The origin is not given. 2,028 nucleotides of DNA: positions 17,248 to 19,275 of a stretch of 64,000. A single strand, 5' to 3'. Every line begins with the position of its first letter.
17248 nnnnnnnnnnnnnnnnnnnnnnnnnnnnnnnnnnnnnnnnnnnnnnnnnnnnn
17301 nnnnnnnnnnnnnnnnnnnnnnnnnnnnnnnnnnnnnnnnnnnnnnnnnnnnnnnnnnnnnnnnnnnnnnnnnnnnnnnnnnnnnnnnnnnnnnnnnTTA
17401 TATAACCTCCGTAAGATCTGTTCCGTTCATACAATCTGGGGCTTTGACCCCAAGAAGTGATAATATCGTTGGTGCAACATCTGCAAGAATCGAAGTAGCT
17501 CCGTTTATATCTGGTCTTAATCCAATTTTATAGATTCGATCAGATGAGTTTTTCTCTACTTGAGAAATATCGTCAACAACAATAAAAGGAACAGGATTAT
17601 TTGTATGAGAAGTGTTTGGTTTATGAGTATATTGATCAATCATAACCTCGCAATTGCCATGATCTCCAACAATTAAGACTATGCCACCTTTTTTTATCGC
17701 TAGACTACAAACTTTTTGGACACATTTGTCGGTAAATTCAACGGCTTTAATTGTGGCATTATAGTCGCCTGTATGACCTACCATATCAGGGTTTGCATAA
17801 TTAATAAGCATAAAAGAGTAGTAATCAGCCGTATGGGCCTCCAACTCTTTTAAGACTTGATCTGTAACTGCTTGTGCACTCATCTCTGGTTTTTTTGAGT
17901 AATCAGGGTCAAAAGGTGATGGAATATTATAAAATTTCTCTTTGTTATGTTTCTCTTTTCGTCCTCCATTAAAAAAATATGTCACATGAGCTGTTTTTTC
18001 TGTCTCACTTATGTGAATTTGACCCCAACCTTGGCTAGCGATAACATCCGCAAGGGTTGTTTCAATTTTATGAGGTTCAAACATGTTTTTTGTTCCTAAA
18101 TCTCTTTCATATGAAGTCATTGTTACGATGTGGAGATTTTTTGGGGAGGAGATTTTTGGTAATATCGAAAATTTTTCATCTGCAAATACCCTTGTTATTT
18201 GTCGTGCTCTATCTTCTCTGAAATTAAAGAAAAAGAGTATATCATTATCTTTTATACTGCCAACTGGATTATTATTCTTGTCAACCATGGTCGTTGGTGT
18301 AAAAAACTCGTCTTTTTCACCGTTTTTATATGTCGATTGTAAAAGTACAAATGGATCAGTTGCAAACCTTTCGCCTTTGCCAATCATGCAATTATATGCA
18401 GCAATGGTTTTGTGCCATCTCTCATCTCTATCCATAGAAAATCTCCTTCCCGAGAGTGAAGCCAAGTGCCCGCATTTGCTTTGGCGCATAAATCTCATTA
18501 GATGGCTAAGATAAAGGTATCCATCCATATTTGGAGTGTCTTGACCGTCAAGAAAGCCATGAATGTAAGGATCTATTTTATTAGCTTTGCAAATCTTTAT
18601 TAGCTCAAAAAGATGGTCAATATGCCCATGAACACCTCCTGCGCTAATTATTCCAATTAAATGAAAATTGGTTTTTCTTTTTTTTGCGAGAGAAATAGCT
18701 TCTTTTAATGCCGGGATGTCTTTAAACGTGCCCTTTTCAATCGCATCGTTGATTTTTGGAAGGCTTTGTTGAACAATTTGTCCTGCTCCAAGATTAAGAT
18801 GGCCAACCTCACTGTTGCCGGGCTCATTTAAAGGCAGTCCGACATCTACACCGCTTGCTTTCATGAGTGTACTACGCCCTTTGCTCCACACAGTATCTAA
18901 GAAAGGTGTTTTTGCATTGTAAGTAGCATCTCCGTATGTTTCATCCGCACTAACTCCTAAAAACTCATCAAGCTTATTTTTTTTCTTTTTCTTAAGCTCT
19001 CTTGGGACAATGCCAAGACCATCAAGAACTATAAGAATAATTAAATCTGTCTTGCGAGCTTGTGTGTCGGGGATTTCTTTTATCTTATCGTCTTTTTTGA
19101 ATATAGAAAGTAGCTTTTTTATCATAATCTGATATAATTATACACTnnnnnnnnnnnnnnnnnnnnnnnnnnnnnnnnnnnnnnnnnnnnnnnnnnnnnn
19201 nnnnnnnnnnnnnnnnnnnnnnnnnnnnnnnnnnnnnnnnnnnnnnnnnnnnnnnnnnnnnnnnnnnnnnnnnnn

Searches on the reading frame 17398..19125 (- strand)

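Call 16: search_protein_families(library=pfam, proteins=[window:17398-19125:-])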
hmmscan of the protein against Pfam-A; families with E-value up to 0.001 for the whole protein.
window:17398-19125:- (575 aa): 3 families
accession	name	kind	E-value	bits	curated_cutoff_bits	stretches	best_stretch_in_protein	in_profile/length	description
PF06415.18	iPGM_N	-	1.2e-65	221.5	27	1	125-340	1-216/217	BPG-independent PGAM N-terminus (iPGM_N)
PF01676.23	Metalloenzyme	-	4.9e-61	206.9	24.3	1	29-561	3-251/252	Metalloenzyme superfamily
PF01663.27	Phosphodiest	-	1.4e-07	31.9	23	1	327-505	56-234/342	Type I phosphodiesterase / nucleotide pyrophosphatase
